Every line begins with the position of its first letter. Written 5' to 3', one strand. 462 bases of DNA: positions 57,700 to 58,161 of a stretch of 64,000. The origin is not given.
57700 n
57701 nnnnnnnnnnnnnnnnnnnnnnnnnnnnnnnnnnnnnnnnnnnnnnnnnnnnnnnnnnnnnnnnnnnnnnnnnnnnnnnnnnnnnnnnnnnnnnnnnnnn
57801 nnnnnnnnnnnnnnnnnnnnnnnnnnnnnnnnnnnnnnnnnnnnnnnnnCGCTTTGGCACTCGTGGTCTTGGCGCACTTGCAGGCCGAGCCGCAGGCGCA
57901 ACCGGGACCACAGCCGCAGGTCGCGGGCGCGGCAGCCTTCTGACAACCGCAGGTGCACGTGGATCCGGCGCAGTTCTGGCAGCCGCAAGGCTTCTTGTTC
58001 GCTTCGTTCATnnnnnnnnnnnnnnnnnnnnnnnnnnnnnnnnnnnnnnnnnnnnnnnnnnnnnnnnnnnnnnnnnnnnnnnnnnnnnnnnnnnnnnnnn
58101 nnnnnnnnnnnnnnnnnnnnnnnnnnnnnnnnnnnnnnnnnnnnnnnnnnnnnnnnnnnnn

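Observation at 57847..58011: Unlisted 54-aa ORF encoding a 12-Cys metallothionein-like peptide, translationally coupled to an exported DJ-1/PfpI protein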

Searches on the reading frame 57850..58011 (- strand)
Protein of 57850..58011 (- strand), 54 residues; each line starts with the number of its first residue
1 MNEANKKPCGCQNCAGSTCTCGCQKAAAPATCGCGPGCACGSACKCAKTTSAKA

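Call 3: search_protein_families(library=pfam, proteins=[window:57850-58011:-], max_evalue=1)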
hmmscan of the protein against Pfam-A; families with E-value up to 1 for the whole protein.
seq(54 aa): 0 families

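Call 4: search_protein_families(library=ncbifam, proteins=[window:57850-58011:-], max_evalue=1)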
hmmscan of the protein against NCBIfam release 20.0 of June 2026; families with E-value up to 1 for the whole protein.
seq(54 aa): 0 families

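Call 5: find_homologous_proteins(query=window:57850-58011:-, max_evalue=0.01)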
Query seq(54 aa) (54 aa): 1 proteins with E <= 0.01 among 1 candidates.
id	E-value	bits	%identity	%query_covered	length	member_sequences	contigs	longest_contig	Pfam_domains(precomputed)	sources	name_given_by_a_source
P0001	1.2e-4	40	72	59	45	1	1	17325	-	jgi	jgi:hypothetical protein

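Call 8: find_encoding_contigs(protein=P0001, flank=6000)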
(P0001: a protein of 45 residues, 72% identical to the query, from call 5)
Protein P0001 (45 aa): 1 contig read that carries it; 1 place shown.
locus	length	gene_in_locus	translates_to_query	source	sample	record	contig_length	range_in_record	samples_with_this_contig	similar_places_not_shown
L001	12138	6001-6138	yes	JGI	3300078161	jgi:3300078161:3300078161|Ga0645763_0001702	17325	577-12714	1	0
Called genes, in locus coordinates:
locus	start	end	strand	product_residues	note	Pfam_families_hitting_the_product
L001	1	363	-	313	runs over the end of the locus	?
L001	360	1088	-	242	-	-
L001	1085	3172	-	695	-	PF00069:Pkinase, PF07714:PK_Tyr_Ser-Thr, PF03109:ABC1, PF01636:APH (weak), PF03781:FGE-sulfatase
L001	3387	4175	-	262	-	PF01061:ABC2_membrane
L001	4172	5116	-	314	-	PF00005:ABC_tran, PF13304:AAA_21 (weak)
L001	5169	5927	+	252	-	PF00165:HTH_AraC (weak), PF12833:HTH_18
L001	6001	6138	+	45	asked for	-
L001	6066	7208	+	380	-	PF01965:DJ-1_PfpI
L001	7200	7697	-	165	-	PF13527:Acetyltransf_9 (weak), PF00583:Acetyltransf_1, PF13673:Acetyltransf_10, PF13508:Acetyltransf_7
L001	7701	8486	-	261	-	PF00072:Response_reg, PF04397:LytTR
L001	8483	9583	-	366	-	PF06580:His_kinase, PF02518:HATPase_c (weak)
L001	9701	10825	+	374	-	PF08240:ADH_N, PF00107:ADH_zinc_N, PF13602:ADH_zinc_N_2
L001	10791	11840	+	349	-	-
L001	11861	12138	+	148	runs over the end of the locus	PF10604:Polyketide_cyc2, PF08327:AHSA1 (weak)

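Call 19: search_protein_representatives(protein=window:57850-58011:-)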
Query: 54 residues. Proteins with E-value up to 0.001 (for the whole library): 19; up to 1e-10: 0; up to 1e-30: 0. The best 19 are listed.
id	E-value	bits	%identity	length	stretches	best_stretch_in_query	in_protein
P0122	5.0e-08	48.6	62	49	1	1-45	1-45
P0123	5.0e-07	45.5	57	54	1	3-48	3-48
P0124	5.0e-06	42.3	60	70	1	1-48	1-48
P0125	7.6e-06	41.7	35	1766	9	23-48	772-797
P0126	8.2e-06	41.7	55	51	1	1-44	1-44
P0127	8.4e-06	41.6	54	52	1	1-52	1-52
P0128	1.6e-05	40.7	51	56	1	1-51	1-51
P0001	3.8e-05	39.6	67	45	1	1-42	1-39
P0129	4.4e-05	39.4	52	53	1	2-49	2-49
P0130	6.5e-05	38.8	53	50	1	1-45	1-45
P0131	7.8e-05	38.6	52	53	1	1-52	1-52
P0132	8.5e-05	38.5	52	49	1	1-48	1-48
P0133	1.0e-04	38.2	63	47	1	2-49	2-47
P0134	1.6e-04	37.6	53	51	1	1-49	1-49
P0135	2.1e-04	37.2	50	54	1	1-52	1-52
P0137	4.0e-04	36.3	49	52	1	1-49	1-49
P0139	9.9e-04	35.1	50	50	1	5-48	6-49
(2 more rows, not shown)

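Call 21: list_cluster_members(proteins=[P0122, P0123, P0124, P0127, P0128, P0129, P0131, P0134, P0137, P0139])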
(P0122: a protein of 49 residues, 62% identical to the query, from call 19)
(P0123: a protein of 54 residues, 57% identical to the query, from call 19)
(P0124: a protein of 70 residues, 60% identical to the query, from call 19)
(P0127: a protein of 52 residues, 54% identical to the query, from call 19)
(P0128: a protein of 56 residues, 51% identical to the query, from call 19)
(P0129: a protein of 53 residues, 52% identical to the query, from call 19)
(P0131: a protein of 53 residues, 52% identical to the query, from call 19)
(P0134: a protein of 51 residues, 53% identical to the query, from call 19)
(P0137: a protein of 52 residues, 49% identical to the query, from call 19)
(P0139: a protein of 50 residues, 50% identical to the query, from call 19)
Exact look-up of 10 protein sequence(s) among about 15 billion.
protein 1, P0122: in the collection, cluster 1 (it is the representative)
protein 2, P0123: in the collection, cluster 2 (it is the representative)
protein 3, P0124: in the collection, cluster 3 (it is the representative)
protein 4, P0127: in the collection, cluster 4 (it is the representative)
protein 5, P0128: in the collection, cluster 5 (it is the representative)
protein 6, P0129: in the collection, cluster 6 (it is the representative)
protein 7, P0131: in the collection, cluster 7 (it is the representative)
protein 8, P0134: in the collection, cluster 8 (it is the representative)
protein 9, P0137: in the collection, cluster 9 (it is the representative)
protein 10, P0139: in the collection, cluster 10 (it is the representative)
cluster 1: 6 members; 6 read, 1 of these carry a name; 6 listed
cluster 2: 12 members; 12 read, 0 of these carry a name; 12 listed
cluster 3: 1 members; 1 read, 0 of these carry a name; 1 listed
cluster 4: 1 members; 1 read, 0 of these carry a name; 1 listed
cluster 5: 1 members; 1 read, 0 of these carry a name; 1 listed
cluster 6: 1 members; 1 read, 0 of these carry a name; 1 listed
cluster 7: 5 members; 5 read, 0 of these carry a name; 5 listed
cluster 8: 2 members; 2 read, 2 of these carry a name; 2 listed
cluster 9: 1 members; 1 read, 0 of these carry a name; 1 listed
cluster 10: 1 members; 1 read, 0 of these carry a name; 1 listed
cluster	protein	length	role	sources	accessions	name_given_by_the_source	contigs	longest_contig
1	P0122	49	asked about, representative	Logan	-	-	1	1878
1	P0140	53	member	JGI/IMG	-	hypothetical protein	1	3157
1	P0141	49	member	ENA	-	-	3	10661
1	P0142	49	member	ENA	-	-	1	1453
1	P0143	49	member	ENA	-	-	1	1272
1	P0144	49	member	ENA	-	-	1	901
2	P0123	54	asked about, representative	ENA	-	-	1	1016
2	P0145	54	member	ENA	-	-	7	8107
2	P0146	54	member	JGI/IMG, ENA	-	-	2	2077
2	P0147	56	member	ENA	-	-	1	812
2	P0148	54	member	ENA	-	-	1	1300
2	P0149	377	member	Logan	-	-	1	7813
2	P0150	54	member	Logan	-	-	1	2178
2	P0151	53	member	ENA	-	-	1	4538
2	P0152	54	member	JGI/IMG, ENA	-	-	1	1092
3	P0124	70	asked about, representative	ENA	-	-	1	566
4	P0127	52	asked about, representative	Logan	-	-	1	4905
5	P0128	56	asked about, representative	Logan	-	-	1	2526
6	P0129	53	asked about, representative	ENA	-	-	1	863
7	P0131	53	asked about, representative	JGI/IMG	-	-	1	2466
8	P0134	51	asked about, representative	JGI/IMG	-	hypothetical protein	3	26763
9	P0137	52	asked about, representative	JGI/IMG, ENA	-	-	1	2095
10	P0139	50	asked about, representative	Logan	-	-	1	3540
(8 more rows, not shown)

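Call 25: find_homologous_proteins(query=A2, max_evalue=0.001)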
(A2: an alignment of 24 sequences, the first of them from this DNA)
Query A2 (24 sequences) (54 aa, profile of the alignment): 98 proteins with E <= 0.001 among 547 candidates.
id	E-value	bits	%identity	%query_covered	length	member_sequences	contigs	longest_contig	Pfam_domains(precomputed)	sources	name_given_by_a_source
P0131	8.7e-13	66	52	96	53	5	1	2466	-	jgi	-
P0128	9.0e-13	65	49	98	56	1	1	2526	-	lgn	-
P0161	1.4e-12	65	53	94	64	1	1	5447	-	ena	-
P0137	2.0e-12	64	48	96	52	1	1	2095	-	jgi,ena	-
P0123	5.0e-12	63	56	89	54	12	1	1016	-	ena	-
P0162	7.6e-12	63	54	89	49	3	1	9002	-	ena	-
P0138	1.0e-11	62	53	74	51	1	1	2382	-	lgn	-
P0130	1.5e-11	62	55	81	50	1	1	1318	-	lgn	-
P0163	1.6e-11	61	56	91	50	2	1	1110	-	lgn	-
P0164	2.2e-11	61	60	89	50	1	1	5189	-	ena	-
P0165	4.5e-11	60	57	98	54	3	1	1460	-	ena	-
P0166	6.9e-11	59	50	96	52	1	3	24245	-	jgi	jgi:hypothetical protein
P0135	2.6e-10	58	49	98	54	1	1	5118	-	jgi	jgi:hypothetical protein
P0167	2.9e-10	57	51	91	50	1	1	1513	-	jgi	-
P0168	3.1e-10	57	49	98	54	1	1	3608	-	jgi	jgi:hypothetical protein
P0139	3.9e-10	57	48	91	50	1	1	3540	-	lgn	-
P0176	2.1e-9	55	45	41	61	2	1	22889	-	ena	-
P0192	4.6e-8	50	46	96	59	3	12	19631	-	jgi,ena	jgi:hypothetical protein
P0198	5.1e-7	47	54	89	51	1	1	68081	-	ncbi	ncbi:MAG: hypothetical protein U1E77_10010 [Inhella sp.]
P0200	5.2e-7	47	48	89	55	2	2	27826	-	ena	-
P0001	1.2e-6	46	72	59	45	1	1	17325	-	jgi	jgi:hypothetical protein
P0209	1.5e-6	46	46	89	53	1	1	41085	-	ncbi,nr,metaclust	ncbi:hypothetical protein AWB81_05323 [Caballeronia arationis]|nr:hypothetical protein AWB81_05323 [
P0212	3.4e-6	44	54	91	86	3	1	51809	-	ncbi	-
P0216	6.6e-6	43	48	83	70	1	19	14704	-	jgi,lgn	jgi:hypothetical protein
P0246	9.0e-4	37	52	89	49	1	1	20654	-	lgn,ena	-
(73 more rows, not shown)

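Call 26: find_encoding_contigs(protein=P0209, flank=5000, max_places=2)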
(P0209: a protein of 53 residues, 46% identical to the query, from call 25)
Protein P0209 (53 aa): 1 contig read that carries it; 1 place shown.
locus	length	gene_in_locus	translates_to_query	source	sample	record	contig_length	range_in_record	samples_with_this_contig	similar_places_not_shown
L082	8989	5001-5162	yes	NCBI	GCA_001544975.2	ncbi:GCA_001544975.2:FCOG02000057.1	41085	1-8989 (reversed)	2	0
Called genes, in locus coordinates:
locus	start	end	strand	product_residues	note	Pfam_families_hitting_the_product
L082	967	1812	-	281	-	PF02540:NAD_synthase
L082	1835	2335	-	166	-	PF02464:CinA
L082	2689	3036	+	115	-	PF20432:Xre-like-HTH (weak)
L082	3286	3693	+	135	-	PF24735:DUF7686, PF24828:DUF7713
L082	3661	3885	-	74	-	PF08240:ADH_N (weak)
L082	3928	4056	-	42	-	-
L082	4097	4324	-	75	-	-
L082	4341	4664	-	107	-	PF12487:DUF3703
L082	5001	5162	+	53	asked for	-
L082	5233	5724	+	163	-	PF11158:DUF2938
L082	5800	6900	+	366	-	PF06580:His_kinase, PF02518:HATPase_c (weak)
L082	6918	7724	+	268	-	PF00072:Response_reg, PF04397:LytTR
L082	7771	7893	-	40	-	-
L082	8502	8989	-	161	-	PF00072:Response_reg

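Call 27: find_encoding_contigs(protein=P0198, flank=5000, max_places=2)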
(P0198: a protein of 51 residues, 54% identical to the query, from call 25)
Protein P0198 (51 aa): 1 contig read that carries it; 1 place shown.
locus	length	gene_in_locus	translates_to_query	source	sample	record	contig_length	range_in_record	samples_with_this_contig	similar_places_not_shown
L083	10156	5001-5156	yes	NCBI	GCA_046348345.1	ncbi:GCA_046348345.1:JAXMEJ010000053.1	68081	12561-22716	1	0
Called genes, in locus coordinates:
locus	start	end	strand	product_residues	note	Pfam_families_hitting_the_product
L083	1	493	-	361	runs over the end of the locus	PF00196:GerE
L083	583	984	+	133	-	-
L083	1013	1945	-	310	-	PF01965:DJ-1_PfpI, PF00165:HTH_AraC, PF12833:HTH_18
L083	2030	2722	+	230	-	PF01965:DJ-1_PfpI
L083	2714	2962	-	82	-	PF13560:HTH_31, PF01381:HTH_3 (weak)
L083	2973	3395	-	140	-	-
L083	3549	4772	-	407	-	-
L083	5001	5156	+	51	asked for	-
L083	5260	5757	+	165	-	PF11158:DUF2938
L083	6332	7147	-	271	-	PF00072:Response_reg, PF04397:LytTR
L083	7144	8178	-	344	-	PF06580:His_kinase, PF02518:HATPase_c (weak)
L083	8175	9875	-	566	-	PF00999:Na_H_Exchanger, PF02254:TrkA_N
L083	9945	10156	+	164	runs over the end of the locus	-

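Call 28: find_encoding_contigs(protein=P0212, flank=5000, max_places=2)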
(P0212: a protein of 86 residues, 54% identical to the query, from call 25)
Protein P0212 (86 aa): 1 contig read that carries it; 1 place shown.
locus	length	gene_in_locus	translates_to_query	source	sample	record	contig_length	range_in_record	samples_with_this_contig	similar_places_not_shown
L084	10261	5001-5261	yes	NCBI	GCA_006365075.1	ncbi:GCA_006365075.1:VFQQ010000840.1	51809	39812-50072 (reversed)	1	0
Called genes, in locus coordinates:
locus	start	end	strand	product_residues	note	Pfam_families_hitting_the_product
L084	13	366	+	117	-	PF01906:YbjQ_1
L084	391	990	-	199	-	PF00258:Flavodoxin_1, PF02525:Flavodoxin_2, PF03358:FMN_red, PF12724:Flavodoxin_5 (faint)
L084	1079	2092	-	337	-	PF02558:ApbA, PF08546:ApbA_C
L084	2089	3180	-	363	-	PF00753:Lactamase_B, PF21221:B_lactamase-like_C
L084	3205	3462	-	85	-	PF02597:ThiS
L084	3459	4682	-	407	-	PF15902:Sortilin-Vps10 (faint), PF02012:BNR (faint)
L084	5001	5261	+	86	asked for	-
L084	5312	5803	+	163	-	PF11158:DUF2938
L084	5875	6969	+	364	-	PF06580:His_kinase, PF02518:HATPase_c (weak)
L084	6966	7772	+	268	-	PF00072:Response_reg, PF04397:LytTR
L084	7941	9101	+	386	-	PF01467:CTP_transf_like, PF00293:NUDIX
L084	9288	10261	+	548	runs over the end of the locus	PF18127:NAMPT_N, PF04095:NAPRTase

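Call 29: find_encoding_contigs(protein=P0166, flank=5000, max_places=2)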
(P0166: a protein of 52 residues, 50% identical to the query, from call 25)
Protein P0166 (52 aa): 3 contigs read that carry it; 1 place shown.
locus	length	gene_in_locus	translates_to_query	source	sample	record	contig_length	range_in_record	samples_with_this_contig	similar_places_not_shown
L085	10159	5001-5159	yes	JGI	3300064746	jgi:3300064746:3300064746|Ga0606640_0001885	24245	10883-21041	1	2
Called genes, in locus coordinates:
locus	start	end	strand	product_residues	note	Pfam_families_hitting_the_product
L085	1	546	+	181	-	PF22636:FlK, PF03061:4HBT (weak)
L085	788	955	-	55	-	-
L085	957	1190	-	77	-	PF22513:FitA-like_RHH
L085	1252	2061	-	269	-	PF01925:TauE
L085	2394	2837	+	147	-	PF13115:YtkA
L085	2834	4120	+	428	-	PF03150:CCP_MauG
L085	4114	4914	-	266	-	PF00165:HTH_AraC (faint), PF12833:HTH_18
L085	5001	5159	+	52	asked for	-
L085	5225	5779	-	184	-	PF04229:GrpB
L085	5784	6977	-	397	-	PF01757:Acyl_transf_3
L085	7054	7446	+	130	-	PF01047:MarR (weak), PF03965:Penicillinase_R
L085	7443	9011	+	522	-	PF05569:Peptidase_M56, PF01464:SLT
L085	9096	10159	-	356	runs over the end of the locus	-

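Call 31: find_encoding_contigs(protein=P0200, flank=5000, max_places=2)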
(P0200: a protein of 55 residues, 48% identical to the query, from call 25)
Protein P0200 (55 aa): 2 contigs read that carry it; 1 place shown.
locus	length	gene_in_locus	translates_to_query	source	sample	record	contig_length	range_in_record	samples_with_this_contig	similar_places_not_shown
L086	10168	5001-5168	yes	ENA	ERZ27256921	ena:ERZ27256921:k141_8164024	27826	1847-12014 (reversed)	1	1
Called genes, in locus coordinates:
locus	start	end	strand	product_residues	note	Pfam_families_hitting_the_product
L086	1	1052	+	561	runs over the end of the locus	-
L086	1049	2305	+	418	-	-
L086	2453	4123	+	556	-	PF13600:DUF4140, PF13598:DUF4139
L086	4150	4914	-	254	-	PF00165:HTH_AraC (faint), PF12833:HTH_18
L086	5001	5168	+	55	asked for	-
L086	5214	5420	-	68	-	PF13560:HTH_31 (weak), PF12844:HTH_19 (weak), PF01381:HTH_3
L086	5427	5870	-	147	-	-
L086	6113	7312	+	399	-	PF03594:BenE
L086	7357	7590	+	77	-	-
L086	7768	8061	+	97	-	-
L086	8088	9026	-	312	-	PF00892:EamA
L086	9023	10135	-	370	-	-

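Call 32: find_encoding_contigs(protein=P0176, flank=5000, max_places=2)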
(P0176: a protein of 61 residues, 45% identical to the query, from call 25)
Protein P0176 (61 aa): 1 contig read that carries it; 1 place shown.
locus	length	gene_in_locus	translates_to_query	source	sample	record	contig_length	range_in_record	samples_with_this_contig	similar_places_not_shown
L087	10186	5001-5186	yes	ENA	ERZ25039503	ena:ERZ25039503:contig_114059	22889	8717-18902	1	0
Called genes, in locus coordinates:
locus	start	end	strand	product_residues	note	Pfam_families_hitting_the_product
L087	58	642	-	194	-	-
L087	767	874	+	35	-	-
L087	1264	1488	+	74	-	-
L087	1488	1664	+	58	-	-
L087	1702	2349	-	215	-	PF12625:Arabinose_bd, PF12833:HTH_18, PF00165:HTH_AraC (weak)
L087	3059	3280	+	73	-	-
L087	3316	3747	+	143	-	PF00903:Glyoxalase, PF18029:Glyoxalase_6, PF22677:Ble-like_N (faint)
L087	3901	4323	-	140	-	-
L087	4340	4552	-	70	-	PF12487:DUF3703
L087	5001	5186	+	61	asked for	-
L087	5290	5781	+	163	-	PF11158:DUF2938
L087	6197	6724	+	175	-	PF06580:His_kinase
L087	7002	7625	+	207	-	PF00072:Response_reg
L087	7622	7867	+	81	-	PF04397:LytTR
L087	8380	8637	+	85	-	PF13115:YtkA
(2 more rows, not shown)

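Call 33: search_solved_structures(query=A2, max_evalue=10, show_alignments=3)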
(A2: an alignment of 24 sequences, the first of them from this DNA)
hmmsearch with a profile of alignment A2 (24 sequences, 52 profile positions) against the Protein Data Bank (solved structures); distinct sequences matched with E-value up to 10: 2.
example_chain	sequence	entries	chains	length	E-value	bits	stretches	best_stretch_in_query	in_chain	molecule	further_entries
6nzl_A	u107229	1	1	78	0.07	16.1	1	23-41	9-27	Cytoplasmic zinc-finger protein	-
9y10_A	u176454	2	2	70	0.42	13.6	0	23-42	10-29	C3H1-type domain-containing protein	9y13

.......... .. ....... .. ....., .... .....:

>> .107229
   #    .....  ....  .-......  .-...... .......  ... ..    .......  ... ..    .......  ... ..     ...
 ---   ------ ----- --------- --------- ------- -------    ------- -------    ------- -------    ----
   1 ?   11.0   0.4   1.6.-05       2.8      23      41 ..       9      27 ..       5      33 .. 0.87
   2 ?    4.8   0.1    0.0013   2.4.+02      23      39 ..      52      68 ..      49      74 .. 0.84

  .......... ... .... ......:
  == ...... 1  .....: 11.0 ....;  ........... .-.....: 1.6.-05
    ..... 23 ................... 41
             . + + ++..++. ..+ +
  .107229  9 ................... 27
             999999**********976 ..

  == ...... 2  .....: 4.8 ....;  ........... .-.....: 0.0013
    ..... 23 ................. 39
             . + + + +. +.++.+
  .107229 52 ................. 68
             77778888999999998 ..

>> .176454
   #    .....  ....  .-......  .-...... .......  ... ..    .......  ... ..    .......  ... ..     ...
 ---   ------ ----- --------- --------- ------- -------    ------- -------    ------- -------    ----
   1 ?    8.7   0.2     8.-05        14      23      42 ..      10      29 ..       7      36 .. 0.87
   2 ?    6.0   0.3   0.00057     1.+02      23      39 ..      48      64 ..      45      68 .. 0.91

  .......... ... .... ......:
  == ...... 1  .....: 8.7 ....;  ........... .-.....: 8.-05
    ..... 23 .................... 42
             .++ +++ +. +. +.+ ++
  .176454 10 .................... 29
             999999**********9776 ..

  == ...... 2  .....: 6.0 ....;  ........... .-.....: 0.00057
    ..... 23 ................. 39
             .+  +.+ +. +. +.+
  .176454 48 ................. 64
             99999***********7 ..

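Call 34: search_protein_families(library=pfam, alignment_id=A2, max_evalue=10)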
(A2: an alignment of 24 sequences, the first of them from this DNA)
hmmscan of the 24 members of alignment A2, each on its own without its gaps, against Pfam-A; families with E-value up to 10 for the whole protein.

A. member 1, seq(54 aa): 0 families

B. families by the number of members that match (of 24 scanned): 1 family
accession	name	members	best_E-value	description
PF12749.12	Metallothio_Euk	1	0.33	Eukaryotic metallothionein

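Call 50: search_dna_similar(query=window:57850-58011:-, collection=plasmids, mode=protein, max_evalue=0.1, max_rows=30)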
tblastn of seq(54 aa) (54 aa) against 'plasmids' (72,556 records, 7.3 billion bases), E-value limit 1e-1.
No match.

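Call 62: predict_structure(alignment_id=A3)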
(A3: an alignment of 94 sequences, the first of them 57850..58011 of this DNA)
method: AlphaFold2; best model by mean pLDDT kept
length: 54 residues; sequences in the alignment: 94
mean_pLDDT: 52.5   pTM: 0.16
mean pLDDT of the five models: 52.5, 51.0, 48.5, 48.1, 45.7
residues with pLDDT >= 90: 0; 70-90: 0; 50-70: 43; < 50: 11
segments of 3 or more residues with pLDDT < 50: 50-54
pLDDT, mean of each block of 10 residues (from residue 1): 49 55 54 54 55 41
secondary structure, 60 per line:
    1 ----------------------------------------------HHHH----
elements in order: H47-50

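Call 93: find_encoding_contigs(protein=P0192, flank=6000, max_places=3)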
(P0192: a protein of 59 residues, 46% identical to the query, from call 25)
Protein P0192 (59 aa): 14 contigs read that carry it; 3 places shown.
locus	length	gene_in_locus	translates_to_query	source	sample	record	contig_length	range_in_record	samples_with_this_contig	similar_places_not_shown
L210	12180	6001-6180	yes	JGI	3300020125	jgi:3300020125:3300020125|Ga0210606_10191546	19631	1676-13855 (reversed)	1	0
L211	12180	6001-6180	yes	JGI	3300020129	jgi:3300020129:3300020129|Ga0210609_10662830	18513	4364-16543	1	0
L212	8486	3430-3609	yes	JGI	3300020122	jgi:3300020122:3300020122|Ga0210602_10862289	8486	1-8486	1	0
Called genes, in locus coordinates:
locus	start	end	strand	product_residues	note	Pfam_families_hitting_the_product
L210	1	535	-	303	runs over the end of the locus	-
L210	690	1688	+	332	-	PF00248:Aldo_ket_red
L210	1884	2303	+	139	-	PF19649:DUF6152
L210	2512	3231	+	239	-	-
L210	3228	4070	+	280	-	-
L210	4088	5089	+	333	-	-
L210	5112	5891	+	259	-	PF00165:HTH_AraC (weak), PF12833:HTH_18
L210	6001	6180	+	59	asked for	-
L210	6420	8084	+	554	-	PF17957:Big_7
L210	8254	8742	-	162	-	PF12079:DUF3558 (weak)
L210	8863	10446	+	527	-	PF01565:FAD_binding_4, PF02913:FAD-oxidase_C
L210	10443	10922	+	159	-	PF00034:Cytochrom_C (weak), PF13442:Cytochrome_CBB3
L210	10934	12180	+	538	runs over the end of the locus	PF07470:Glyco_hydro_88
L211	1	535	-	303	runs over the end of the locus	-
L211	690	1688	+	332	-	PF00248:Aldo_ket_red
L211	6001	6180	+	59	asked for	-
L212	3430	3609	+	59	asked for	-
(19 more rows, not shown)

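Call 94: find_encoding_contigs(protein=P0216, flank=6000, max_places=3)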
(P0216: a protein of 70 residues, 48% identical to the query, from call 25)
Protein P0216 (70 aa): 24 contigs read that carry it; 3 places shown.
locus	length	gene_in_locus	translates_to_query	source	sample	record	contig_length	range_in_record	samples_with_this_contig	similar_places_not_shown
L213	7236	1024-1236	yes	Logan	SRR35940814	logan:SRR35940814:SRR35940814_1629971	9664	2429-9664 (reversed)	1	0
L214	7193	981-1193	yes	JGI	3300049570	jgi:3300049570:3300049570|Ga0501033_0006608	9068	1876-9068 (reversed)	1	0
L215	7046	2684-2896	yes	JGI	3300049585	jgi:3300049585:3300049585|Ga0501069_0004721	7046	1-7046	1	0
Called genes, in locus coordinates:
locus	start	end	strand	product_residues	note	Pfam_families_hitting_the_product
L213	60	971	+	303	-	PF00165:HTH_AraC (faint), PF12833:HTH_18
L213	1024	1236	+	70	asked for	-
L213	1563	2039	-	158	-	-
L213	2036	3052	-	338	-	PF01510:Amidase_2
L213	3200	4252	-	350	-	-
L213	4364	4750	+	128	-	-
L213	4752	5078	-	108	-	PF11604:CusF_Ec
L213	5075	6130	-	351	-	PF13088:BNR_2 (weak)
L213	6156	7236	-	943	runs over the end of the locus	PF13620:CarboxypepD_reg, PF13715:CarbopepD_reg_2 (weak), PF25183:OMP_b-brl_4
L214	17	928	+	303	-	PF00165:HTH_AraC (faint), PF12833:HTH_18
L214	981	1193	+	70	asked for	-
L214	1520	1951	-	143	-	-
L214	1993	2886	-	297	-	PF01510:Amidase_2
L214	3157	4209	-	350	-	-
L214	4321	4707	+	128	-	-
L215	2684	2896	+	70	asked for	-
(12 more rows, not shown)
